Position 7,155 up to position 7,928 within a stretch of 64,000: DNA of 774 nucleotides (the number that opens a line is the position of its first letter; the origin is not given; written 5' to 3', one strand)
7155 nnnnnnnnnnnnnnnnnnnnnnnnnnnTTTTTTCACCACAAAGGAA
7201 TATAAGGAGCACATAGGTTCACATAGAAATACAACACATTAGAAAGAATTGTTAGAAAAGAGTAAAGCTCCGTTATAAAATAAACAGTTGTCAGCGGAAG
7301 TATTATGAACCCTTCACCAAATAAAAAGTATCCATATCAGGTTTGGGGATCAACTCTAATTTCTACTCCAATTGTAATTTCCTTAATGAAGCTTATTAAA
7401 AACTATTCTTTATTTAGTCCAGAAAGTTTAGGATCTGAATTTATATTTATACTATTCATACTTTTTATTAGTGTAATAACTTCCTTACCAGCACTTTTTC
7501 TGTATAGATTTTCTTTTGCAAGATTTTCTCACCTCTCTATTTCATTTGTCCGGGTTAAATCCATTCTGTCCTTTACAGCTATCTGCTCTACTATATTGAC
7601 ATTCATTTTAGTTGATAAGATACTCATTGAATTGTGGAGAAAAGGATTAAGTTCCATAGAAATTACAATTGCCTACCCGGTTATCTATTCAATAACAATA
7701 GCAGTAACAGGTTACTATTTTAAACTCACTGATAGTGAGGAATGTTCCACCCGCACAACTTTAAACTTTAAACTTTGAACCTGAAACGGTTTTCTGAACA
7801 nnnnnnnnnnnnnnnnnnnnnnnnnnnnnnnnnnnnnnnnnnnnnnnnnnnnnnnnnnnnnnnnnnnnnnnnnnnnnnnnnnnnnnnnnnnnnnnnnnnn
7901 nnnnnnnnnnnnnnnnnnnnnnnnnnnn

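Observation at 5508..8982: carB split into two intact ORFs at the interdomain linker by a 0.6-kb AT-rich insertion encoding a small membrane protein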

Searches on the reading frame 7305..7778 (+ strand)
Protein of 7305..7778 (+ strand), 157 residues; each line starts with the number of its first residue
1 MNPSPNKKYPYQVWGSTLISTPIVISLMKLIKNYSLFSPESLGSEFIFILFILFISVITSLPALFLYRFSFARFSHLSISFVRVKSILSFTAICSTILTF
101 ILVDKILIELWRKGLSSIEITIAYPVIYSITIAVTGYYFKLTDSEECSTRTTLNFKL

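Call 3: search_protein_families(library=pfam, proteins=[window:7305-7778:+], max_evalue=0.01)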
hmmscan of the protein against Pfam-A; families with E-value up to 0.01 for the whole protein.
window:7305-7778:+ (157 aa): 0 families

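Call 4: search_protein_families(library=ncbifam, proteins=[window:7305-7778:+], max_evalue=0.01)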
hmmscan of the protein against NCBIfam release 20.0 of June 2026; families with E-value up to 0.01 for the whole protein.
window:7305-7778:+ (157 aa): 0 families

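Call 7: find_homologous_proteins(query=window:7305-7778:+, max_evalue=0.001)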
Query window:7305-7778:+ (157 aa): 2 proteins with E <= 0.001 among 104 candidates.
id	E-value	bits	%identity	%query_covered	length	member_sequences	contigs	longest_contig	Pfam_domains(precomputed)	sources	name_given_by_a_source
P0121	1.8e-91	322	100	100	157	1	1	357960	-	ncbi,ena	-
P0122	9.9e-64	232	78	97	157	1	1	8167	-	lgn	-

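Call 8: find_encoding_contigs(protein=P0122, flank=10000, max_places=6)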
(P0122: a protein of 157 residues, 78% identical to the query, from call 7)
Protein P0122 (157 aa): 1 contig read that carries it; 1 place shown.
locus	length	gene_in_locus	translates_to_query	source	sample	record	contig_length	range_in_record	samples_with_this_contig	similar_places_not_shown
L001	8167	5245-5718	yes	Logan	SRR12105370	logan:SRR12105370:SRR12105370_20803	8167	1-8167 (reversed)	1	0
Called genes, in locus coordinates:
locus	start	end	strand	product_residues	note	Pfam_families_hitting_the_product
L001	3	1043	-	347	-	?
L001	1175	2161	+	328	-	PF00356:LacI, PF00532:Peripla_BP_1, PF13407:Peripla_BP_4, PF13377:Peripla_BP_3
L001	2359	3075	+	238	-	PF13441:Gly-zipper_YMGG, PF13488:Gly-zipper_Omp, PF00691:OmpA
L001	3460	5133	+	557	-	PF25596:CPSase_L_D1, PF02222:ATP-grasp (weak), PF02786:CPSase_L_D2, PF02787:CPSase_L_D3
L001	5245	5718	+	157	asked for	-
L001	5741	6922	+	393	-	PF25596:CPSase_L_D1, PF02222:ATP-grasp (weak), PF02655:ATP-grasp_3 (weak), PF02786:CPSase_L_D2, PF07478:Dala_Dala_lig_C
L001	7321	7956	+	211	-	-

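Call 9: find_encoding_contigs(protein=P0121, flank=10000, max_places=4)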
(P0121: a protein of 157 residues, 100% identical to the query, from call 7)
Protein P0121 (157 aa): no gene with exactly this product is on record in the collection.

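Call 17: find_related_loci(query=A1, collection=genome_contigs, flank=10000)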
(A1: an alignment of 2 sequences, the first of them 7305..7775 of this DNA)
Query A1 (157 aa) in genome_contigs; peptide patterns used: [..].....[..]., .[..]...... (x = any residue, [..] = any of these).
165 stretches matched a pattern, but none encodes a relative of the query by tblastn (E <= 1e-3).

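Call 18: find_related_loci(query=A1, collection=metagenome_contigs, flank=10000)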
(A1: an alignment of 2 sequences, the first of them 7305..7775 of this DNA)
Query A1 (157 aa) in metagenome_contigs; peptide patterns used: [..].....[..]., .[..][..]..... (x = any residue, [..] = any of these).
229 stretches matched a pattern, but none encodes a relative of the query by tblastn (E <= 1e-3).

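Call 24: search_protein_representatives(alignment_id=A1)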
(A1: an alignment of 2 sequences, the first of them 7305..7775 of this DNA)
Query: 2 sequences, 157 profile positions. Proteins with E-value up to 0.001 (for the whole library): 27; up to 1e-10: 2; up to 1e-30: 1. The best 27 are listed.
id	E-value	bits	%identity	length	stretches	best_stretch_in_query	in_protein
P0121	1.9e-91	320.6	-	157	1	1-157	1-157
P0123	5.7e-14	68.9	-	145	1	1-145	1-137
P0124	3.3e-10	56.7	-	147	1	1-151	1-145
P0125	1.3e-07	48.2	-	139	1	5-141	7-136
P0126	1.7e-06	44.6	-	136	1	1-96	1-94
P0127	1.0e-05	42.1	-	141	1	4-142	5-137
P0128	1.1e-05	42.0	-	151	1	1-140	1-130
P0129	1.3e-05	41.7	-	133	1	4-104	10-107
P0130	1.5e-05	41.6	-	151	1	1-142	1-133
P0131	1.8e-05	41.3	-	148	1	4-146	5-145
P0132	2.2e-05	41.0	-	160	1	4-140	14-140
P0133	3.6e-05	40.3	-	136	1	4-128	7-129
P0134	5.3e-05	39.8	-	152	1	1-144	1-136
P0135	8.8e-05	39.0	-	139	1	6-104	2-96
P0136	1.0e-04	38.8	-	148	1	4-107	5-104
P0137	1.2e-04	38.6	-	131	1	12-144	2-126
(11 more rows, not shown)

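Call 27: find_encoding_contigs(protein=P0123, flank=8000, max_places=4)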
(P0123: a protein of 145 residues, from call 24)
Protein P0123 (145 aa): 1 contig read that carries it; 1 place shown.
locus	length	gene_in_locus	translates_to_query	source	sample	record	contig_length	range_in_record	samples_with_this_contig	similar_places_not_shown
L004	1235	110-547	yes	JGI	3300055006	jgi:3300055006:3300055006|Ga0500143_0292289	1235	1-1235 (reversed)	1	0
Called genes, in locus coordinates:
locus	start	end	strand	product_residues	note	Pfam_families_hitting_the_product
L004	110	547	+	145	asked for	-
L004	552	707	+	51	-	-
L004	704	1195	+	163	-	-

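Call 28: list_cluster_members(proteins=[P0124, P0125, P0126, P0127, P0128, P0129, P0130, P0131, P0132, P0137])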
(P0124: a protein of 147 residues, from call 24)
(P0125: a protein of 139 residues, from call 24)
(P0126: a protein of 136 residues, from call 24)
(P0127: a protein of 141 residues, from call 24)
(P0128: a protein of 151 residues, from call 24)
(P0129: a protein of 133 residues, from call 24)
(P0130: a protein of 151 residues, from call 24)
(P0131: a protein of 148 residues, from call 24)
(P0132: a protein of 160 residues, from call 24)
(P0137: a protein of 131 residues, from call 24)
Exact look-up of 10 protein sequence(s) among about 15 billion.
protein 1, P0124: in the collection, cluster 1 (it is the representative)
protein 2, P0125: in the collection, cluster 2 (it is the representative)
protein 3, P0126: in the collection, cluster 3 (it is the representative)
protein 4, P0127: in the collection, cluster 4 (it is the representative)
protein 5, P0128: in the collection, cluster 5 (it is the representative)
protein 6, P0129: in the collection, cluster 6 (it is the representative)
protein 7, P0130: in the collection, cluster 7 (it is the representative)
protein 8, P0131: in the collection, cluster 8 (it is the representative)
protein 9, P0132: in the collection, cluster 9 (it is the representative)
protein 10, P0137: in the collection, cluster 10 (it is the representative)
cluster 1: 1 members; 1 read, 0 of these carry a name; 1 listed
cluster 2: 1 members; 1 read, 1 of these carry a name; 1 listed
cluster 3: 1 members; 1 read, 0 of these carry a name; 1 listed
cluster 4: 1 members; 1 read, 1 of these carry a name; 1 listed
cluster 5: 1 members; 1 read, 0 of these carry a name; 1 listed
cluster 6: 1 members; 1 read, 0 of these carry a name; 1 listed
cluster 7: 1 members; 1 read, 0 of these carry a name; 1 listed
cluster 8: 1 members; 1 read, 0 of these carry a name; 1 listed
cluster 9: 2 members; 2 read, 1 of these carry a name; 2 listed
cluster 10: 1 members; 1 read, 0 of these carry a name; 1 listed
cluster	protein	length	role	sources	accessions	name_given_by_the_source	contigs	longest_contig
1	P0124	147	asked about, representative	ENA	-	-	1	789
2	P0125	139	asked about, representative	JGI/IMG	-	hypothetical protein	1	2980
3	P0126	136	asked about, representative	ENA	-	-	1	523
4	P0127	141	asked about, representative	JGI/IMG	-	hypothetical protein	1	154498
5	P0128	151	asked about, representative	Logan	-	-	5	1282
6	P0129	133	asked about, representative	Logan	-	-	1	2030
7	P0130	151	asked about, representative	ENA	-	-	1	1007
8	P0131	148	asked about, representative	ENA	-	-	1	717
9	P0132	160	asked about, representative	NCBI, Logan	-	-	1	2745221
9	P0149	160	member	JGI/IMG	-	hypothetical protein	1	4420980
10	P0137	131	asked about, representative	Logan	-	-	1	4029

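Call 29: find_encoding_contigs(protein=P0127, flank=6000, max_places=2)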
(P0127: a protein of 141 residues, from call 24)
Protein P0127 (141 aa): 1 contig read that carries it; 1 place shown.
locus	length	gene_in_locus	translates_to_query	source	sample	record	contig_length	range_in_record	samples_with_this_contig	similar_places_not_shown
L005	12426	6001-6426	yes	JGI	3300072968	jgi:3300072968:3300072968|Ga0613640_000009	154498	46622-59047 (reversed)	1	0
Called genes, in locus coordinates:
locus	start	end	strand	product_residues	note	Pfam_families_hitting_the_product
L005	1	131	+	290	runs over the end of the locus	PF18075:FtsX_ECD, PF02687:FtsX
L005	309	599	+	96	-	PF11297:DUF3098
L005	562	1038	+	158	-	-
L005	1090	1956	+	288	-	PF02673:BacA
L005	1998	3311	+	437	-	PF11700:ATG22, PF07690:MFS_1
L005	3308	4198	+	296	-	PF00753:Lactamase_B, PF23023:Anti-Pycsar_Apyc1 (weak)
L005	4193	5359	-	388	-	PF03706:LPG_synthase_TM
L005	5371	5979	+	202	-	PF02075:RuvC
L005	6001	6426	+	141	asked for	-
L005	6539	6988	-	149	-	PF01797:Y1_Tnp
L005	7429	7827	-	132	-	PF11969:DcpS_C, PF01230:HIT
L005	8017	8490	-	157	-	PF03449:GreA_GreB_N, PF01272:GreA_GreB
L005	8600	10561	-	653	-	PF18962:Por_Secre_tail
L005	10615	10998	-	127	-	-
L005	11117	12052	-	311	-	PF00389:2-Hacid_dh, PF02826:2-Hacid_dh_C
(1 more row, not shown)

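Call 30: find_encoding_contigs(protein=P0132, flank=6000, max_places=2)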
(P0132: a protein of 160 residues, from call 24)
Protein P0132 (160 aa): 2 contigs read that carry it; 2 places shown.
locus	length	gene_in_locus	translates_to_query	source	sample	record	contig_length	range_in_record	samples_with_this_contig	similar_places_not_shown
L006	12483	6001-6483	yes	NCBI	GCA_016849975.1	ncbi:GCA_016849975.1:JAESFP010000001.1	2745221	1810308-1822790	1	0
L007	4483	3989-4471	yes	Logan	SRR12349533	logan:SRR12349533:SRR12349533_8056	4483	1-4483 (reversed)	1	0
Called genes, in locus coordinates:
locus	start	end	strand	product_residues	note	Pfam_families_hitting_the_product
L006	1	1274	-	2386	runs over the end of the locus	PF14349:SprA_N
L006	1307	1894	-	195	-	PF01330:RuvA_N, PF00633:HHH (faint), PF14520:HHH_5, PF07499:RuvA_C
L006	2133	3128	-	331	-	PF00108:Thiolase_N (weak), PF08545:ACP_syn_III, PF08541:ACP_syn_III_C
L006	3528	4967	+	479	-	PF03062:MBOAT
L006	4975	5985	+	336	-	-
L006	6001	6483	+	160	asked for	-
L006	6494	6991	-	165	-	PF05163:DinB, PF12867:DinB_2 (weak)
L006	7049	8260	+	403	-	PF01053:Cys_Met_Meta_PP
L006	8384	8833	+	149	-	PF00583:Acetyltransf_1, PF13508:Acetyltransf_7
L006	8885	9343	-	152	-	-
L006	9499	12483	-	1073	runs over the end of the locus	PF13583:Reprolysin_4, PF13688:Reprolysin_5, PF13574:Reprolysin_2, PF13582:Reprolysin_3, PF00041:fn3 (weak), PF04151:PPC, PF18962:Por_Secre_tail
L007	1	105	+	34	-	?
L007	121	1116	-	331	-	PF00108:Thiolase_N (weak), PF08545:ACP_syn_III, PF08541:ACP_syn_III_C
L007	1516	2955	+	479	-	PF03062:MBOAT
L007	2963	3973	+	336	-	-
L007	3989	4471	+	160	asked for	-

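Call 31: find_encoding_contigs(protein=P0137, flank=6000, max_places=2)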
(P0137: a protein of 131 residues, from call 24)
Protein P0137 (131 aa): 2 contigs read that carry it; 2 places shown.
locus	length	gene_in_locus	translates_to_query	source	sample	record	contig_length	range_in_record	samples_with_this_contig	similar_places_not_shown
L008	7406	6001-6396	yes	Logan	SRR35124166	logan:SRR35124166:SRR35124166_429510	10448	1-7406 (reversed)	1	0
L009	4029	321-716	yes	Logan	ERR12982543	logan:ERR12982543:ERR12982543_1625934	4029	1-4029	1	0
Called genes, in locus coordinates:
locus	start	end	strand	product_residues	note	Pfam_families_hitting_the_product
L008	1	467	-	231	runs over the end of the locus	PF02463:SMC_N (weak), PF00005:ABC_tran, PF13304:AAA_21 (faint)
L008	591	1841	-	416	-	PF25967:RND-MFP_C (weak), PF25989:YknX_C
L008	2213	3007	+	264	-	PF03935:SKN1_KRE6_Sbg1 (faint), PF00722:Glyco_hydro_16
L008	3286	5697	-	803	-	PF02737:3HCDH_N, PF00725:3HCDH, PF00378:ECH_1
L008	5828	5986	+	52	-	-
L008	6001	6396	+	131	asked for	-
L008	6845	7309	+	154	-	-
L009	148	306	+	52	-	-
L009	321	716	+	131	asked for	-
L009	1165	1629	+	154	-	-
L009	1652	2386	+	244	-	-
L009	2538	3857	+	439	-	PF13660:DUF4147, PF05161:MOFRL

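Call 50: search_protein_families(library=phrogs, proteins=[window:7305-7775:+, P0122, P0123, P0127, P0132], max_evalue=0.1)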
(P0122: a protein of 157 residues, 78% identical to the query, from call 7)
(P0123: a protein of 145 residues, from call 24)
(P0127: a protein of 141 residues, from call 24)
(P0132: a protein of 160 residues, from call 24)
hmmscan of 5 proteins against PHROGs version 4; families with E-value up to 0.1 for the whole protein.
window:7305-7775:+ (157 aa): 1 family
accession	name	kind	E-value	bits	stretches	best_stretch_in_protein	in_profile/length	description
phrog_36191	-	unknown function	0.017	16.4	1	96-138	7-48/60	-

P0122 (157 aa): 0 families

P0123 (145 aa): 0 families

P0127 (141 aa): 0 families

P0132 (160 aa): 0 families

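Call 51: search_protein_families(library=padloc, proteins=[window:7305-7775:+, P0122, P0123, P0127, P0132], max_evalue=0.1)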
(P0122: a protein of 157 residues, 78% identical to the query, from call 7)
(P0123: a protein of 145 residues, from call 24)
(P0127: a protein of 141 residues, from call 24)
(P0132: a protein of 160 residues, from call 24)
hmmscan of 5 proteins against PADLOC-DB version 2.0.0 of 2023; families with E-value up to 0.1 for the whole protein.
window:7305-7775:+ (157 aa): 0 families

P0122 (157 aa): 0 families

P0123 (145 aa): 0 families

P0127 (141 aa): 0 families

P0132 (160 aa): 0 families

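Call 59: predict_structure(alignment_id=A2)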
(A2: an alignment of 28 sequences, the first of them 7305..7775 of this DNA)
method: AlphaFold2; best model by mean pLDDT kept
length: 157 residues; sequences in the alignment: 28
mean_pLDDT: 87.4   pTM: 0.81
mean pLDDT of the five models: 87.4, 87.1, 86.2, 85.7, 85.0
residues with pLDDT >= 90: 88; 70-90: 49; 50-70: 20; < 50: 0
segments of 3 or more residues with pLDDT < 50: none
pLDDT, mean of each block of 10 residues (from residue 1): 90 97 90 85 87 90 96 95 97 94 81 67 91 97 73 62
secondary structure, 60 per line:
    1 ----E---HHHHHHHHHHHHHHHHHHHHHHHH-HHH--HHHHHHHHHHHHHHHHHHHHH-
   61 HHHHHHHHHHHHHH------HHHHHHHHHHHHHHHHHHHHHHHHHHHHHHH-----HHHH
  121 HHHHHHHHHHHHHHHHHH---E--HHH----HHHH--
elements in order: H9-32 H39-59 H61-74 H81-111 H117-138 H152-155

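Call 60: search_protein_families(library=pfam, proteins=[L010:7288-7530:+, L010:7724-8011:+, L011:1349-1666:+], max_evalue=0.001)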
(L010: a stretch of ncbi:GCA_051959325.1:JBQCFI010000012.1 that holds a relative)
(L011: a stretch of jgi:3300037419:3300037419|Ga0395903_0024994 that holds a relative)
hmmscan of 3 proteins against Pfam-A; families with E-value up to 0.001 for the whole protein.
L010:7288-7530:+ (80 aa): 1 family
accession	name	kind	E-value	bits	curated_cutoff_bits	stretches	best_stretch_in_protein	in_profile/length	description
PF03683.19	UPF0175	-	4e-16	58.9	27.9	1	6-74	3-75/75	Uncharacterised protein family (UPF0175)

L010:7724-8011:+ (95 aa): 1 family
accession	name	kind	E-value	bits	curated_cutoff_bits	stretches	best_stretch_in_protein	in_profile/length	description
PF11848.13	DUF3368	-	3e-12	46.7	27.3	1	46-92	1-46/46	Domain of unknown function (DUF3368)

L011:1349-1666:+ (105 aa): 1 family
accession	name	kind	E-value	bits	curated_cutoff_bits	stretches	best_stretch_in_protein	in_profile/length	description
PF11848.13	DUF3368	-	0.00047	20.4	27.3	1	73-99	1-27/46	Domain of unknown function (DUF3368)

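Call 64: fold_search(model_id=the predicted structure, library=pdb)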
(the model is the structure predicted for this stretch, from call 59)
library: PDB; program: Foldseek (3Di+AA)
matches with E <= 10: 234; with E <= 0.001: 0
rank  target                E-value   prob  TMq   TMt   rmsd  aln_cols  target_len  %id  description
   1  3wtg_B                6.3e-01  0.15  0.23  0.25  15.2       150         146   11  Crystal structure of Emu (dromaius novaehollandiae) hemoglobin at 2.3 angstrom resolution (released 2014-07-02)
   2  3szk_E                1.2e+00  0.12  0.21  0.26  15.4       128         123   13  Crystal Structure of Human metHaemoglobin Complexed with the First NEAT Domain of IsdH from Staphylococcus aureus (released 2011-09-14)
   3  1uiw_F                1.3e+00  0.09  0.21  0.22  15.3       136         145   13  Crystal Structures of Unliganded and Half-Liganded Human Hemoglobin Derivatives Cross-Linked between Lys 82beta1 and L (released 2003-08-12)
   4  1o1p_B                1.4e+00  0.10  0.24  0.25  15.6       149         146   11  Deoxy hemoglobin (A-GLY-C:V1M; B,D:V1M,C93A,N108K) (released 2002-12-18)
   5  5zm9                  1.4e+00  0.07  0.19  0.19  16.0       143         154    9  Crystal structure of hexacoordinated heme protein from anhydrobiotic tardigrade at pH 7 (released 2019-01-02)
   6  9e0h_A                1.5e+00  0.14  0.26  0.27   9.1       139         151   12  De novo calcium channel heptamer, CalC6_3 with DHR extensions. Off target multimerization state (released 2025-10-01)
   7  5ee4_F                1.5e+00  0.10  0.25  0.27  15.6       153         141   10  The crystal structure of HpuA from Kingella denitrificans in complex with human haemoglobin (released 2015-11-04)
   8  1hbr_B                1.6e+00  0.10  0.24  0.25  15.1       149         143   11  R-STATE FORM OF CHICKEN HEMOGLOBIN D (released 1999-03-26)
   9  1hbr_D                1.6e+00  0.10  0.24  0.25  15.1       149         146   11  R-STATE FORM OF CHICKEN HEMOGLOBIN D (released 1999-03-26)
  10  7ohd_A                1.6e+00  0.05  0.17  0.19  17.5       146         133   11  CRYSTAL STRUCTURE OF FERRIC MURINE NEUROGLOBIN CDLESS MUTANT (released 2022-07-13)
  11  1y4p_B                1.7e+00  0.10  0.25  0.26  15.5       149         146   11  T-To-T(high) quaternary transitions in human hemoglobin: betaW37E deoxy low-salt (10 test sets) (released 2004-12-07)
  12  4mqg_B                1.7e+00  0.07  0.20  0.21  14.7       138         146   11  Structure of Carbonmonoxy Adult Hemoglobin Bristol-Alesha alphawtbetaV67M (released 2013-10-02)
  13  5xkw                  1.7e+00  0.06  0.19  0.19  16.0       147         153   11  myoglobin mutant F43Y/F46Y (released 2018-05-16)
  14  9e9d_B                1.8e+00  0.23  0.29  0.07   9.3       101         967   12  Structure of full length AMPA receptor GluA2 and auxiliary subunit TARP gamma-2 in complex with anti-miR 17 oligonucle (released 2026-02-11)
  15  9h0m_H                1.8e+00  0.08  0.23  0.24  15.4       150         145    9  Structure of avian Pit54 SRCR 1-2 in complex with hemoglobin (released 2025-10-29)
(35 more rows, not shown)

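Call 79: find_homologous_proteins(query=A2, max_evalue=0.00001)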
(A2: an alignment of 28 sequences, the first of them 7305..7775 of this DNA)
Query A2 (28 sequences) (157 aa, profile of the alignment): 24 proteins with E <= 0.00001 among 8000 candidates.
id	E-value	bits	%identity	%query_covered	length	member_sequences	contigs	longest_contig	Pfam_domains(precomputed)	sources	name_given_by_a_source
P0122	8.9e-35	138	78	97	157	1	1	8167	-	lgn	-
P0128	6.4e-34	135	25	90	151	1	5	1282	-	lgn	-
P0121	1.0e-33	134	100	100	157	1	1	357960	-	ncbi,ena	-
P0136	1.3e-31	128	31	65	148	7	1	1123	-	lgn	-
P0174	4.6e-28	116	29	85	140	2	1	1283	-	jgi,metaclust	metaclust:\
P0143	1.2e-27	115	31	63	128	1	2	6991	-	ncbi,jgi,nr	ncbi:MAG: hypothetical protein K0Q66_1438 [Chitinophagaceae bacterium]|jgi:hypothetical protein|nr:h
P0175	9.6e-27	112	25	91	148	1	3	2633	-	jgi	jgi:hypothetical protein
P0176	3.2e-26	110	26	90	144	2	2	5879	-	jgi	-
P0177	5.4e-26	109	26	57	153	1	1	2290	-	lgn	-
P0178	8.4e-26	109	24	89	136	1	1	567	-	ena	-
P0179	1.4e-25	108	25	57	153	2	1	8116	-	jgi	-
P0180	4.0e-25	107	30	65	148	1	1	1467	-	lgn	-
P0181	7.4e-25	106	22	89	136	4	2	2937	-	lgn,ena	-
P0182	8.5e-25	105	23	86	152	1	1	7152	-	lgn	-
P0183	6.8e-24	103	26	88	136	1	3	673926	-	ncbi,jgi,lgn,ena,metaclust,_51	metaclust:\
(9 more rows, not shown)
